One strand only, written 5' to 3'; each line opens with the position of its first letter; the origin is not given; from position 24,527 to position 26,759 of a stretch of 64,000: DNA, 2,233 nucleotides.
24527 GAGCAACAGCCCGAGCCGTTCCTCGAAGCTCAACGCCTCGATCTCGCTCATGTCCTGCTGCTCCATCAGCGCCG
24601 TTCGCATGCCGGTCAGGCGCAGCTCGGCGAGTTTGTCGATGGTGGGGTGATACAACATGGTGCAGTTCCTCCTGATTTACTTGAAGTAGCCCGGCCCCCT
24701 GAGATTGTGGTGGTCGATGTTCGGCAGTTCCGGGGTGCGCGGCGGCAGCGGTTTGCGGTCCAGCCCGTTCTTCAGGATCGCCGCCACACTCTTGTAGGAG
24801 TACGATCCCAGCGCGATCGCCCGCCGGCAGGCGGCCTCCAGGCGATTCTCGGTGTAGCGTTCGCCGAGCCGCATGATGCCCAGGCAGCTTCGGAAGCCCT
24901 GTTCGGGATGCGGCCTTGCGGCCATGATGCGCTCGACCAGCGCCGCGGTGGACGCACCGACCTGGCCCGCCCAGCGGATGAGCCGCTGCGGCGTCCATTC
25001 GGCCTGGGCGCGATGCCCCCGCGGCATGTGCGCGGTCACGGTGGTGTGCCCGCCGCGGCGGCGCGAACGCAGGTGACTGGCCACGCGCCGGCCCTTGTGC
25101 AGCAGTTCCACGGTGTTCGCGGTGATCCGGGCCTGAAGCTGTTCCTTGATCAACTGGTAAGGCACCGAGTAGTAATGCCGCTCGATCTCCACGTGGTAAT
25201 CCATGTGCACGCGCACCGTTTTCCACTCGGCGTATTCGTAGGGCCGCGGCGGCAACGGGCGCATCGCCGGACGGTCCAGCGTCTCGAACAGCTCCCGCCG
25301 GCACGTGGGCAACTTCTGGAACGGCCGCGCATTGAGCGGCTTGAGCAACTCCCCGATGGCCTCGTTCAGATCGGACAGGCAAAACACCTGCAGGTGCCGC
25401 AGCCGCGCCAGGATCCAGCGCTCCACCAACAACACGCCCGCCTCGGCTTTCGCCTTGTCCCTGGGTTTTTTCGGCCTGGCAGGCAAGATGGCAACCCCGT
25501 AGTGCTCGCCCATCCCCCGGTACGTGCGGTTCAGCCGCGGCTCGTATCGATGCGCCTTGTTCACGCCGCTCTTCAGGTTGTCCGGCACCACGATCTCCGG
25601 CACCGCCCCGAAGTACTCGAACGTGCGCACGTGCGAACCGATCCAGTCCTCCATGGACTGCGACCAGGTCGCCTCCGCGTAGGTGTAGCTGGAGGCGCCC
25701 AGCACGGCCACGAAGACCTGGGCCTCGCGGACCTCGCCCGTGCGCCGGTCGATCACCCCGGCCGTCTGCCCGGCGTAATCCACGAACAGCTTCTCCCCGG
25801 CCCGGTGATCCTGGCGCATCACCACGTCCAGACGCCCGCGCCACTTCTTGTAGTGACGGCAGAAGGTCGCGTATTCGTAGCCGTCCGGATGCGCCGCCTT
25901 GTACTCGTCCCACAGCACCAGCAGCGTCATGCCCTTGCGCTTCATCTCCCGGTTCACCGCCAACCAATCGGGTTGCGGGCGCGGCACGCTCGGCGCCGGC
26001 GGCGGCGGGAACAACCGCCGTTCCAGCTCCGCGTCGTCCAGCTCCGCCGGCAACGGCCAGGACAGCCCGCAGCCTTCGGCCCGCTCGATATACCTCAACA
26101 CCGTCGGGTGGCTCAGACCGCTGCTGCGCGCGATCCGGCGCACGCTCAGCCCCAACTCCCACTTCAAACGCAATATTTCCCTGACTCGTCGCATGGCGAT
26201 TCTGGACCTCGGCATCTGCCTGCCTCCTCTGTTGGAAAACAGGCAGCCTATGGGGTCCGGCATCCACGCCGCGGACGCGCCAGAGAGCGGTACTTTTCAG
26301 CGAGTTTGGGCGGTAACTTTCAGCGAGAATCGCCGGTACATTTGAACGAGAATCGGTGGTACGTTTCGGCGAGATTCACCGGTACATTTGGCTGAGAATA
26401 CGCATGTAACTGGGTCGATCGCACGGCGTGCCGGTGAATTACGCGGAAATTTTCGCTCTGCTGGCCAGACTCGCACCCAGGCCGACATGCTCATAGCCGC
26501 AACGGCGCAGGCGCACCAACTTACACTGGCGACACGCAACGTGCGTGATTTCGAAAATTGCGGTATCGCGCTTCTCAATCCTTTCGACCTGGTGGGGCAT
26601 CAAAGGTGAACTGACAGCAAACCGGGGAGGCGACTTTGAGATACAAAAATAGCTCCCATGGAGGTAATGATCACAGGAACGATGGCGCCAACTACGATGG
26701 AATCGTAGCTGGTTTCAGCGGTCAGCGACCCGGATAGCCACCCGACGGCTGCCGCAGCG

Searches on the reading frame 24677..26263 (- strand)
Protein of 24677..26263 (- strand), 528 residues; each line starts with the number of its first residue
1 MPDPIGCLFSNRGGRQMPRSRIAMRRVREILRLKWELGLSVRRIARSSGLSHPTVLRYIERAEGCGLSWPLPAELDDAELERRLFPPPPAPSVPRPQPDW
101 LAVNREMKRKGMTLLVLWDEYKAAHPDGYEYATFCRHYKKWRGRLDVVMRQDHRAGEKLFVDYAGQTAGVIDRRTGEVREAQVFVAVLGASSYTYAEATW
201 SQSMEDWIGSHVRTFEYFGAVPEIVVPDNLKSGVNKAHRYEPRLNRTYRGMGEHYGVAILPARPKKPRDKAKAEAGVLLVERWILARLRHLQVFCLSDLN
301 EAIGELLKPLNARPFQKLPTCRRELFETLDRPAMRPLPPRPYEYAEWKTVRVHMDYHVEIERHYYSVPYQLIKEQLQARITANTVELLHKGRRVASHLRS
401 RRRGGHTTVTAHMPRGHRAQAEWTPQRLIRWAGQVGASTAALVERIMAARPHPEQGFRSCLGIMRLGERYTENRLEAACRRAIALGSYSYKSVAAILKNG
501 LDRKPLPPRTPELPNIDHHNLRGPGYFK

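Call 108: search_protein_families(library=pfam, proteins=[window:24677-26263:-], max_evalue=0.001)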
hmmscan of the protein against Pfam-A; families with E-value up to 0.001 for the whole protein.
window:24677-26263:- (528 aa): 3 families
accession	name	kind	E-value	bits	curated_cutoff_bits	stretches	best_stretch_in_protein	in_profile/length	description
PF22483.2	Mu-transpos_C_2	-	7.5e-22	77.3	27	1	337-408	1-72/73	Mu transposase, C-terminal domain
PF00665.32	rve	-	2.4e-08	34.6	32.6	1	179-267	22-102/102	Integrase core domain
PF13384.12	HTH_23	-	0.00067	19.8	24.6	1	25-64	5-45/50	Homeodomain-like domain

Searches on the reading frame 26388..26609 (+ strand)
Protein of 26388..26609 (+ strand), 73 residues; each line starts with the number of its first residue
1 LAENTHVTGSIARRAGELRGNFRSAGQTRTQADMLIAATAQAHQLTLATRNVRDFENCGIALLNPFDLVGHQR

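Call 108: search_protein_families(library=pfam, proteins=[window:26388-26609:+], max_evalue=0.001)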
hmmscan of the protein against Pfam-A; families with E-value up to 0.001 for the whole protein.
window:26388-26609:+ (73 aa): 1 family
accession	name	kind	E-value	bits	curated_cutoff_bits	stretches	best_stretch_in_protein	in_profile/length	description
PF01850.27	PIN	-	0.0002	22.4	23.6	1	8-55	73-114/120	PIN domain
